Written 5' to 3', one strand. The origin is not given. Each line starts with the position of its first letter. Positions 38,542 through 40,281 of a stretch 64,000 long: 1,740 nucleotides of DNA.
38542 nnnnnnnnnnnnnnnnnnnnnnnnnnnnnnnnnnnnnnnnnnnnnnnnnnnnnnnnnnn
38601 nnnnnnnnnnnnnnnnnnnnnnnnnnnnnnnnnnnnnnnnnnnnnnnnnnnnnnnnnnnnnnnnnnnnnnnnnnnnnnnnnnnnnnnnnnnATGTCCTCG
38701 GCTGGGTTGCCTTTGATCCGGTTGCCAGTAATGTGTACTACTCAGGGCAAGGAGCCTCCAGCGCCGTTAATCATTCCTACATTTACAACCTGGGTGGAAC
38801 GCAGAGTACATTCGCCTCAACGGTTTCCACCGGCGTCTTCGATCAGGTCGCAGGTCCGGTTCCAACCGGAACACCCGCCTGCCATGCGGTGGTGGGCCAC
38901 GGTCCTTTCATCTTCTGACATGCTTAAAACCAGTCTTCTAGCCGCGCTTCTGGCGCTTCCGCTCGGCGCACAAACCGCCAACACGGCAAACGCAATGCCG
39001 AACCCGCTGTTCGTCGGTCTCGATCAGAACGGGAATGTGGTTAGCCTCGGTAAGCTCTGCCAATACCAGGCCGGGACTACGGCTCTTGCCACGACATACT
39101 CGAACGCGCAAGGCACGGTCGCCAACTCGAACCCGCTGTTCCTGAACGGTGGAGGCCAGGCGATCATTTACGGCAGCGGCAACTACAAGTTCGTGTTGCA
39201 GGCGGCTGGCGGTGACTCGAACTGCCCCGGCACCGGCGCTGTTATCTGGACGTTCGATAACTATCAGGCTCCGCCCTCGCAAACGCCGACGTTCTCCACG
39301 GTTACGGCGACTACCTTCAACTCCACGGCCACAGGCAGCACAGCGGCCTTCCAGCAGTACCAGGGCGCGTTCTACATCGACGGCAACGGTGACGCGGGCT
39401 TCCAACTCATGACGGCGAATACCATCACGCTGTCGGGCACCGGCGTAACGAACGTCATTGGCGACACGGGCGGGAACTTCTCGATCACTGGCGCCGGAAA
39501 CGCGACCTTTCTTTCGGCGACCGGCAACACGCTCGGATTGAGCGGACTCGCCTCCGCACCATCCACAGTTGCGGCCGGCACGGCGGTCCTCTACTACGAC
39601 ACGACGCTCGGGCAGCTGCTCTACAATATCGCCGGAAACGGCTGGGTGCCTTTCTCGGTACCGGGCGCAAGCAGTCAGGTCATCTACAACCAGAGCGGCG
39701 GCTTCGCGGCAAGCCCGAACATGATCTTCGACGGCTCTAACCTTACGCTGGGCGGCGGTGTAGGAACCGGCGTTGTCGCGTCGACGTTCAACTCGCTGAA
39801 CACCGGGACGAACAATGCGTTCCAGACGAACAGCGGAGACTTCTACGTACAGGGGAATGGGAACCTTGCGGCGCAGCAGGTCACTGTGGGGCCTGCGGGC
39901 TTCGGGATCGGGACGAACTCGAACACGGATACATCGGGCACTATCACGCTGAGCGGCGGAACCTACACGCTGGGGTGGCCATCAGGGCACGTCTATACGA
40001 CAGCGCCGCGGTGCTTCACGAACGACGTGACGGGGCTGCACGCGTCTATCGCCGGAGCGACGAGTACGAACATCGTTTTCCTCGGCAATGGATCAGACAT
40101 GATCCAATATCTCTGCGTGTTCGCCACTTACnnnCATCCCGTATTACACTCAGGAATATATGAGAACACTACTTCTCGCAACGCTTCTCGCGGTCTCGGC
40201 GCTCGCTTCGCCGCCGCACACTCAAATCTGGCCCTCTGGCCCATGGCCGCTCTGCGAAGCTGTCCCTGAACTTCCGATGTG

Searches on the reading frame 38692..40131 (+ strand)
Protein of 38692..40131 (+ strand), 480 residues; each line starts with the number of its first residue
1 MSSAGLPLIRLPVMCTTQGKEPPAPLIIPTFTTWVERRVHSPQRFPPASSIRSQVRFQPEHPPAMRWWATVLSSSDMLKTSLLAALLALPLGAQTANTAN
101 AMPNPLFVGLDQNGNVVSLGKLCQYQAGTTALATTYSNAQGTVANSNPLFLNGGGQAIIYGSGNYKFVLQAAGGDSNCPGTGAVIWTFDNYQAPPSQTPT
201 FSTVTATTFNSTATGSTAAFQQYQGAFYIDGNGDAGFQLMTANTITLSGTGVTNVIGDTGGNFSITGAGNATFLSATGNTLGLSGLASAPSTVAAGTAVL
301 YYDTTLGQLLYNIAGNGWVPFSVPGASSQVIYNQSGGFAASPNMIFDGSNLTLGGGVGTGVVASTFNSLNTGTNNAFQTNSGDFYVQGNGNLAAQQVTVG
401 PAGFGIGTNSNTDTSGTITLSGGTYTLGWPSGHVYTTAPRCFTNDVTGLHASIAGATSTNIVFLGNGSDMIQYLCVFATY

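Call 10: search_protein_families(library=phrogs, proteins=[window:38692-40131:+], max_evalue=0.001)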
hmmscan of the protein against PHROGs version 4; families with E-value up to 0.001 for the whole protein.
window:38692-40131:+ (480 aa): 1 family
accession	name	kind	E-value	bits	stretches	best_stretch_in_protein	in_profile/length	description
phrog_26190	-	unknown function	1.4e-05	25.6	1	105-203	9-101/260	-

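Call 55: search_protein_families(library=pfam, proteins=[window:38692-40131:+], max_evalue=0.01)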
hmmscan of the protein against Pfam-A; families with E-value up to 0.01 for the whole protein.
window:38692-40131:+ (480 aa): 0 families
